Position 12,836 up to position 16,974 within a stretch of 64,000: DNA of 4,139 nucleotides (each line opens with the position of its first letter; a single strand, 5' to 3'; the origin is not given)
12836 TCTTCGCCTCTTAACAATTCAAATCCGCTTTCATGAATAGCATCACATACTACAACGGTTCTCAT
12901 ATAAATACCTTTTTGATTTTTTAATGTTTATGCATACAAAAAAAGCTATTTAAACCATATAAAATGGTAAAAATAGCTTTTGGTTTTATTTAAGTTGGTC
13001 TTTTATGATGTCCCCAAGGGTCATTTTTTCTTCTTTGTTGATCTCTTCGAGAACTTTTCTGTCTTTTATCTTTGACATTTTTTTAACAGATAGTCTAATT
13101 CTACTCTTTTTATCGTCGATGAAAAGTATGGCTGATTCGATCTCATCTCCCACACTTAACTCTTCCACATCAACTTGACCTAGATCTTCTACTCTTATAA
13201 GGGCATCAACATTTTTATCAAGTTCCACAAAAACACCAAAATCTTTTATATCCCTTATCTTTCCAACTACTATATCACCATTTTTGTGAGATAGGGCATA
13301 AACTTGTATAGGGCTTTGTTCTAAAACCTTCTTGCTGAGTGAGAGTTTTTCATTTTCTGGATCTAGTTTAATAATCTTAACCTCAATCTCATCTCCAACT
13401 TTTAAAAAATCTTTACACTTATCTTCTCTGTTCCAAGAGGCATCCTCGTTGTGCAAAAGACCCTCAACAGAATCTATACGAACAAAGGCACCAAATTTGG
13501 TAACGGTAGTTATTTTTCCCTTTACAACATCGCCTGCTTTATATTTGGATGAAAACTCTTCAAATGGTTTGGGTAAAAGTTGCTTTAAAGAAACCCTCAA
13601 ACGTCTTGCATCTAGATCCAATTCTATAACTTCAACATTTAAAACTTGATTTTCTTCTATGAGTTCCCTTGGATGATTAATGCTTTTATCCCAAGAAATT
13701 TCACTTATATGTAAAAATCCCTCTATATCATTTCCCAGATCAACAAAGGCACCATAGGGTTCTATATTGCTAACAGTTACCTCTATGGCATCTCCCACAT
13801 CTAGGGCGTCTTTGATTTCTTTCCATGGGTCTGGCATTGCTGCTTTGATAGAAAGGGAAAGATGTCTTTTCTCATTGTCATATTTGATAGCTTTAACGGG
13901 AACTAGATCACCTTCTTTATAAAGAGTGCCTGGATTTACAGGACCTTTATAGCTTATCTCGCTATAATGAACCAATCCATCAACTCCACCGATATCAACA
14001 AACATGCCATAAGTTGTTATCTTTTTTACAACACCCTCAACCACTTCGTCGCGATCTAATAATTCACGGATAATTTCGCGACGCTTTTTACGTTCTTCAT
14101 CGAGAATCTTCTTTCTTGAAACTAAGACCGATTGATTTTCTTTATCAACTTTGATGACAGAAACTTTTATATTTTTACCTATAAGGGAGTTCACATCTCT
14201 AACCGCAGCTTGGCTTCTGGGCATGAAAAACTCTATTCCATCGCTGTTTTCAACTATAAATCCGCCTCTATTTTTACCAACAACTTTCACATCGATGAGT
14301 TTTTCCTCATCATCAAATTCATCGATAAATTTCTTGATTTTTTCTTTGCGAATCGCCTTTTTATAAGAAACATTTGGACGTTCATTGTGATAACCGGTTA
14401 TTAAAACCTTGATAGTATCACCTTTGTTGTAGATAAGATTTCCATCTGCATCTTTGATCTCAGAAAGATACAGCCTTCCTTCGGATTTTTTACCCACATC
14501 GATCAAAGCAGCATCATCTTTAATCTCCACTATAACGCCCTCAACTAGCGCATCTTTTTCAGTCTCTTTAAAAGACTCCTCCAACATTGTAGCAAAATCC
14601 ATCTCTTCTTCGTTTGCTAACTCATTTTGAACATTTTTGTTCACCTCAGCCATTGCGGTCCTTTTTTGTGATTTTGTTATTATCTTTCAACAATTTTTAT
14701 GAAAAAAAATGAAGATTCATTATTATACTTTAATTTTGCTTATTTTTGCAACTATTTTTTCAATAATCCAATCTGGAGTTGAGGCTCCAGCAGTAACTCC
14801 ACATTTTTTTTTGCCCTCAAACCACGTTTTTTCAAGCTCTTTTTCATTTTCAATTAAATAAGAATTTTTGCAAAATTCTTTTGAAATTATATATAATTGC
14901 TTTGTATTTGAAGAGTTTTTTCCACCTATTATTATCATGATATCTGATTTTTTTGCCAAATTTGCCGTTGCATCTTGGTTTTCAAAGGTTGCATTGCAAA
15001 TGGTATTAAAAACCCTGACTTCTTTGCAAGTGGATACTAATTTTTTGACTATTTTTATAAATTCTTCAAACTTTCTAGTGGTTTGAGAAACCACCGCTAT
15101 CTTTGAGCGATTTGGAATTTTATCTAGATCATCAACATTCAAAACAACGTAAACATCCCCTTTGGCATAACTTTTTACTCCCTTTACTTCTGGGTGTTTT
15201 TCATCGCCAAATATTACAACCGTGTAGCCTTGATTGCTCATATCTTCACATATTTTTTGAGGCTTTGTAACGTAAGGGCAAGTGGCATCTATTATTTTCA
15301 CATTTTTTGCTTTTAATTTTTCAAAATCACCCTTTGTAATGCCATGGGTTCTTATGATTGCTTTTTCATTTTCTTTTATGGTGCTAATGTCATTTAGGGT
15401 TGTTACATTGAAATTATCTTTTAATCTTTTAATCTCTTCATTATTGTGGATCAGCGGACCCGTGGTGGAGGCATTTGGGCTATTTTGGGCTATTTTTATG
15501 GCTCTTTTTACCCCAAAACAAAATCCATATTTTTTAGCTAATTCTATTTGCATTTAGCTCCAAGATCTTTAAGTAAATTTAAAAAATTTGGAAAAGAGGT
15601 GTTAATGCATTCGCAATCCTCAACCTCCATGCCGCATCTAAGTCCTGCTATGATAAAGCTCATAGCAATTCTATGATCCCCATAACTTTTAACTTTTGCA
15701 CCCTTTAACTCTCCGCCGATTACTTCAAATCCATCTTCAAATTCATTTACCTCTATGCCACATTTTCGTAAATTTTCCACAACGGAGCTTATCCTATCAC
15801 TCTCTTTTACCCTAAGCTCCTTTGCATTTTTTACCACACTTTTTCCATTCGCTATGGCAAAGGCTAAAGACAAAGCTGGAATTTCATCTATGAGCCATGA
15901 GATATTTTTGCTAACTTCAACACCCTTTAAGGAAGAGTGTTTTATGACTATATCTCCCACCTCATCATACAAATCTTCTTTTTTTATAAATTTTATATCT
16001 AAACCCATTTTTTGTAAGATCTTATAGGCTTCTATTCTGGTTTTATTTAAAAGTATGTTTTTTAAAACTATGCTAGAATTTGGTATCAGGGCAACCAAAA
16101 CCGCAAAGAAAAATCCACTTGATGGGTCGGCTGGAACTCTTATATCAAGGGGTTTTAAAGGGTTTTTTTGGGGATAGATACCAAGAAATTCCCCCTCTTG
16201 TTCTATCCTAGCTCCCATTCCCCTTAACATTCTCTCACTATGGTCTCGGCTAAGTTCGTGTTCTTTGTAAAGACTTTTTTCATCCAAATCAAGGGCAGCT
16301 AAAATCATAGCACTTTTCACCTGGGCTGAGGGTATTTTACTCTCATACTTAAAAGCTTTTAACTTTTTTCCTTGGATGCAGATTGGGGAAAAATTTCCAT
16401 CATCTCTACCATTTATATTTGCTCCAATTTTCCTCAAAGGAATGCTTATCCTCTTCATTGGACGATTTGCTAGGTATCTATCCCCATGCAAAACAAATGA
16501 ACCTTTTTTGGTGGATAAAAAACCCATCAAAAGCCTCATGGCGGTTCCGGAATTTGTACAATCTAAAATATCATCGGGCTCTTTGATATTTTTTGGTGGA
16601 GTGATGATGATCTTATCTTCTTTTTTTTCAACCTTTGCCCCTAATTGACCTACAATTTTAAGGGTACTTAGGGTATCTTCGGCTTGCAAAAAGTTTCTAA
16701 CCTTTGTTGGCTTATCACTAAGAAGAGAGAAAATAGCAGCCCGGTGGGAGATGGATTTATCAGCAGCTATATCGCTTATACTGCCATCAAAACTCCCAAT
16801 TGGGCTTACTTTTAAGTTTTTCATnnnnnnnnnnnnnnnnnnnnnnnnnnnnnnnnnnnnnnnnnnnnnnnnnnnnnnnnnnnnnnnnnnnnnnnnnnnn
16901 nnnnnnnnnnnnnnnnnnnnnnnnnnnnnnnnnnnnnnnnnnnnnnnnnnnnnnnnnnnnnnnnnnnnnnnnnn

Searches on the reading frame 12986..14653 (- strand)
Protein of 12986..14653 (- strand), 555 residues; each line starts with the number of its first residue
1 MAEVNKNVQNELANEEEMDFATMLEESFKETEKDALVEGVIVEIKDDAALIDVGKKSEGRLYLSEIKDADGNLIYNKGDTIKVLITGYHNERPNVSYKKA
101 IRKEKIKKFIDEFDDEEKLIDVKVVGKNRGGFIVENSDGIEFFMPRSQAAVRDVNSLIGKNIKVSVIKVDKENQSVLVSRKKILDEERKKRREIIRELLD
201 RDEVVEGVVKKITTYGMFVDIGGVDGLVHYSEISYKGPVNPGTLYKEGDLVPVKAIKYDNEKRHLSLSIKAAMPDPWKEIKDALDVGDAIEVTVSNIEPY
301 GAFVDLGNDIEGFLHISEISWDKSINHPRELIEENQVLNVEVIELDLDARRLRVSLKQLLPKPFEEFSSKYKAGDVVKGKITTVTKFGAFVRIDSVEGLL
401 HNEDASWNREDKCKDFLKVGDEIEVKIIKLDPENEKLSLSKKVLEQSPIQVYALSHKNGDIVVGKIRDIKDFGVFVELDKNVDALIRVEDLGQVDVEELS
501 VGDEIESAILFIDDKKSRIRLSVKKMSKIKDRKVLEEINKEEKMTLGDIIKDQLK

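Call 21: search_protein_families(library=ncbifam, proteins=[window:12986-14653:-], max_evalue=0.00001)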
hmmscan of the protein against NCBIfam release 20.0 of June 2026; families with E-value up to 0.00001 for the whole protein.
window:12986-14653:- (555 aa): 33 families (the best 25 are shown)
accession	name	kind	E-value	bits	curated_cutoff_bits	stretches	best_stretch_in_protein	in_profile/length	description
NF004956.0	PRK06299.1-6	equivalog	1.3e-261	869.1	711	1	7-555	4-554/554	30S ribosomal protein S1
NF004952.0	PRK06299.1-2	equivalog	1.1e-164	548.9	524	2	7-409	20-427/580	30S ribosomal protein S1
TIGR00717.1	rpsA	equivalog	1.8e-150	501.9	577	1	19-524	2-516/516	30S ribosomal protein S1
NF000907.0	PRK00087.1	equivalog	2.7e-127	425.7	624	2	6-363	273-639/671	bifunctional 4-hydroxy-3-methylbut-2-enyl diphosphate reductase/30S ribosomal protein S1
NF005208.0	PRK06676.1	equivalog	2.7e-120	401.9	368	2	24-367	9-358/391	30S ribosomal protein S1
NF005911.0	PRK07899.1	equivalog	1.2e-112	377.1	691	3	5-358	9-364/486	30S ribosomal protein S1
NF004953.0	PRK06299.1-3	equivalog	1.5e-112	376.8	720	1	9-549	21-566/580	30S ribosomal protein S1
NF004954.0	PRK06299.1-4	equivalog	1e-110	370.6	727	1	19-554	4-556/560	30S ribosomal protein S1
NF004955.0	PRK06299.1-5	equivalog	7.4e-109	364.5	878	1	13-554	5-559/566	30S ribosomal protein S1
NF004951.0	PRK06299.1-1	equivalog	5.1e-102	342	918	1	19-552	4-548/556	30S ribosomal protein S1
NF010379.0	PRK13806.1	equivalog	1.4e-93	314.2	648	2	12-374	9-380/491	30S ribosomal protein S1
NF005639.0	PRK07400.1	equivalog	1.2e-61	208.4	460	3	16-283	14-278/318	30S ribosomal protein S1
NF040579.1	S1_dom_CvfD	subfamily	3.3e-58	194.8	117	4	371-449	1-80/113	CvfD/Ygs/GSP13 family RNA-binding post-transcriptional regulator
NF005973.0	PRK08059.1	equivalog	9.7e-58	193.6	148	4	368-448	2-83/123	S1 domain-containing post-transcriptional regulator GSP13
NF008805.1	PRK11824.1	equivalog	1.2e-42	146.2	471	4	365-442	604-681/683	polyribonucleotide nucleotidyltransferase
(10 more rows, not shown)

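Call 45: list_cluster_members(proteins=[window:12986-14653:-, window:26682-28070:-, window:53229-54473:+, window:8831-9394:-])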
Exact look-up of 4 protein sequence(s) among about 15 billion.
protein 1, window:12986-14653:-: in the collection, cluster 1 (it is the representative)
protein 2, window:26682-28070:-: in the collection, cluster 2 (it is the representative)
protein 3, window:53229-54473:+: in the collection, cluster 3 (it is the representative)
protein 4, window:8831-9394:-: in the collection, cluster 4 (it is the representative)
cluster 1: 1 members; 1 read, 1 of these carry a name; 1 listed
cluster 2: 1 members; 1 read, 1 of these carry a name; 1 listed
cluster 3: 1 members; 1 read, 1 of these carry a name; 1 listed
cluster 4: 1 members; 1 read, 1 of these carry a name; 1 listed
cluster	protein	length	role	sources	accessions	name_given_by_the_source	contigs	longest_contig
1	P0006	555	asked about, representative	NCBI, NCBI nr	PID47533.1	MAG: 30S ribosomal protein S1 [Proteobacteria bacterium] | MAG: 30S ribosomal protein S1 [Pseudomonadota bacterium]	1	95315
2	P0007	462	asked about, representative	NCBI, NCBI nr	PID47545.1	MAG: argininosuccinate lyase [Proteobacteria bacterium] | MAG: argininosuccinate lyase [Pseudomonadota bacterium]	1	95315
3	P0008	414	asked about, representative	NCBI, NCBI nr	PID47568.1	MAG: serine hydroxymethyltransferase [Proteobacteria bacterium] | MAG: serine hydroxymethyltransferase [Pseudomonadota bacterium]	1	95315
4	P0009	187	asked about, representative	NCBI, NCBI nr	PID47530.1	MAG: elongation factor P [Proteobacteria bacterium] | MAG: elongation factor P [Pseudomonadota bacterium]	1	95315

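Call 49: find_homologous_proteins(query=P0006, max_evalue=1e-100)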
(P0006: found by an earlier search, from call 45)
Query P0006 (555 aa): 5985 proteins with E <= 1e-100 among 8000 candidates; the best 120 are listed.
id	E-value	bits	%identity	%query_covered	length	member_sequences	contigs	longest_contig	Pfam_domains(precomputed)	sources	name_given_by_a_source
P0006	0.0e+0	1176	100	100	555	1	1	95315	PF17092.12,PF00575.30,PF23459.2,PF13509.13,PF25522.2,PF21710.4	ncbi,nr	ncbi:MAG: 30S ribosomal protein S1 [Proteobacteria bacterium]|nr:MAG: 30S ribosomal protein S1 [Pseu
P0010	0.0e+0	1018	84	100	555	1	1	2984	PF00575.30,PF23459.2,PF13509.13,PF21710.4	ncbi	-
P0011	9.4e-280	947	78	100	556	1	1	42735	PF17092.12,PF00575.30,PF23459.2,PF13509.13,PF24685.2,PF21710.4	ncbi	-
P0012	4.8e-279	945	78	100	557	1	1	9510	PF00575.30,PF23459.2,PF13509.13,PF21710.4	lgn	-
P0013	4.9e-279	945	78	100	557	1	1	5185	PF00575.30,PF23459.2,PF13509.13,PF21710.4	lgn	-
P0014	6.4e-279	944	77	100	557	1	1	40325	PF00575.30,PF23459.2,PF13509.13,PF21710.4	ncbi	-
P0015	1.0e-273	927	76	100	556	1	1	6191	PF00575.30,PF23459.2,PF13509.13,PF21710.4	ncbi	-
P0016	3.9e-268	909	73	100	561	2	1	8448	PF00575.30,PF23459.2,PF13509.13,PF18614.8,PF25522.2,PF21710.4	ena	-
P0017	3.7e-265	899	73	100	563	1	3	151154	PF17092.12,PF00575.30,PF23459.2,PF13509.13,PF21710.4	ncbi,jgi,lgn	jgi:small subunit ribosomal protein S1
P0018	3.8e-265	899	73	100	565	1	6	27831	PF17092.12,PF00575.30,PF23459.2,PF13509.13,PF21710.4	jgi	jgi:small subunit ribosomal protein S1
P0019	4.3e-265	899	74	100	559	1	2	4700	PF00575.30,PF23459.2,PF13509.13,PF21710.4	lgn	-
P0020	9.6e-265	897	73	100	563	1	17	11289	PF17092.12,PF00575.30,PF23459.2,PF13509.13,PF21710.4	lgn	-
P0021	9.7e-265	897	73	100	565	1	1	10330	PF17092.12,PF00575.30,PF23459.2,PF13509.13,PF21710.4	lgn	-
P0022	2.1e-264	896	73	100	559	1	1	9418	PF00575.30,PF23459.2,PF13509.13,PF25522.2,PF21710.4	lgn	-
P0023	3.2e-264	896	74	100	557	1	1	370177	PF00575.30,PF23459.2,PF13509.13,PF21710.4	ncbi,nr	ncbi:MAG: 30S ribosomal protein S1 [Sulfurospirillaceae bacterium]|nr:30S ribosomal protein S1 [Sulf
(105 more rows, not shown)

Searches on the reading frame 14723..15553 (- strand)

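Call 21: search_protein_families(library=ncbifam, proteins=[window:14723-15553:-], max_evalue=0.00001)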
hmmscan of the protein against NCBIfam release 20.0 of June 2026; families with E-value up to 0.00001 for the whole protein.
window:14723-15553:- (276 aa): 8 families
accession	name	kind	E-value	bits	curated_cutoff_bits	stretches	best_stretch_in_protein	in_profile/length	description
NF002187.0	PRK01045.1-1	equivalog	2.1e-104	348.6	276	1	1-274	1-278/282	4-hydroxy-3-methylbut-2-enyl diphosphate reductase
NF000907.0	PRK00087.1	equivalog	4.6e-99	332.4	624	1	1-274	1-278/671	bifunctional 4-hydroxy-3-methylbut-2-enyl diphosphate reductase/30S ribosomal protein S1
TIGR00216.1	ispH_lytB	equivalog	4.3e-94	314.8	187.85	1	2-273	1-281/282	4-hydroxy-3-methylbut-2-enyl diphosphate reductase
NF009024.0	PRK12360.1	equivalog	7e-89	297.9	387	1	1-273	1-280/281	4-hydroxy-3-methylbut-2-enyl diphosphate reductase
NF002188.0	PRK01045.1-2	equivalog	1e-54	185.7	420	1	1-274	1-284/315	4-hydroxy-3-methylbut-2-enyl diphosphate reductase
NF002190.0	PRK01045.1-4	subfamily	8.2e-52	176.1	389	1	1-272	7-290/321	4-hydroxy-3-methylbut-2-enyl diphosphate reductase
NF002189.0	PRK01045.1-3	equivalog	5.4e-47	160.3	444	1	3-272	16-294/326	4-hydroxy-3-methylbut-2-enyl diphosphate reductase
NF009911.0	PRK13371.1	equivalog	1.3e-42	146.3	440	2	2-147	56-211/405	4-hydroxy-3-methylbut-2-enyl diphosphate reductase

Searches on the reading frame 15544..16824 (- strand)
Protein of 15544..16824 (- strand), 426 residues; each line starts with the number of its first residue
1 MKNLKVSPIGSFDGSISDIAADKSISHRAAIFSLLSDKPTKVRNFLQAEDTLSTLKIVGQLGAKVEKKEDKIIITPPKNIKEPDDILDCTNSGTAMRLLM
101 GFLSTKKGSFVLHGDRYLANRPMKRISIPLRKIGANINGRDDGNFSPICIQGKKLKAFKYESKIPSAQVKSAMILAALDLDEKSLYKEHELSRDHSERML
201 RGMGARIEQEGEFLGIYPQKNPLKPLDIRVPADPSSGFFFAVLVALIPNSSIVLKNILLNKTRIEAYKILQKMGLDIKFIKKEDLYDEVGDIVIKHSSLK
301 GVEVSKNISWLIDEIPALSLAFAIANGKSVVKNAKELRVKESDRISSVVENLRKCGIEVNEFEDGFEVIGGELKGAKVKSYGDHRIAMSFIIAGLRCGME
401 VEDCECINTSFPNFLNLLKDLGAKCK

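Call 21: search_protein_families(library=ncbifam, proteins=[window:15544-16824:-], max_evalue=0.00001)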
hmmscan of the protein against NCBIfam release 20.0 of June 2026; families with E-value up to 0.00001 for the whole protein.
window:15544-16824:- (426 aa): 6 families
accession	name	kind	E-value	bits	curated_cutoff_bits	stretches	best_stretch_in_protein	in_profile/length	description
TIGR01356.1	aroA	equivalog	1.5e-120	402.9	287.25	1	19-423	5-414/415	3-phosphoshikimate 1-carboxyvinyltransferase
NF011381.1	PRK14806.1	equivalog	3.5e-104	349.5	902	1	4-425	304-730/733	bifunctional prephenate dehydrogenase/3-phosphoshikimate 1-carboxyvinyltransferase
NF008816.0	PRK11860.1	equivalog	1e-37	129.6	943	1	4-420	7-434/662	bifunctional 3-phosphoshikimate 1-carboxyvinyltransferase/cytidylate kinase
TIGR01072.1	murA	equivalog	4.4e-17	62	392.7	1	1-425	1-414/416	UDP-N-acetylglucosamine 1-carboxyvinyltransferase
NF006873.0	PRK09369.1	subfamily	6.2e-16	58.1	297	1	1-425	1-414/419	UDP-N-acetylglucosamine 1-carboxyvinyltransferase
NF009470.0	PRK12830.1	equivalog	2.3e-09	36.5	552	1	33-425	32-412/417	UDP-N-acetylglucosamine 1-carboxyvinyltransferase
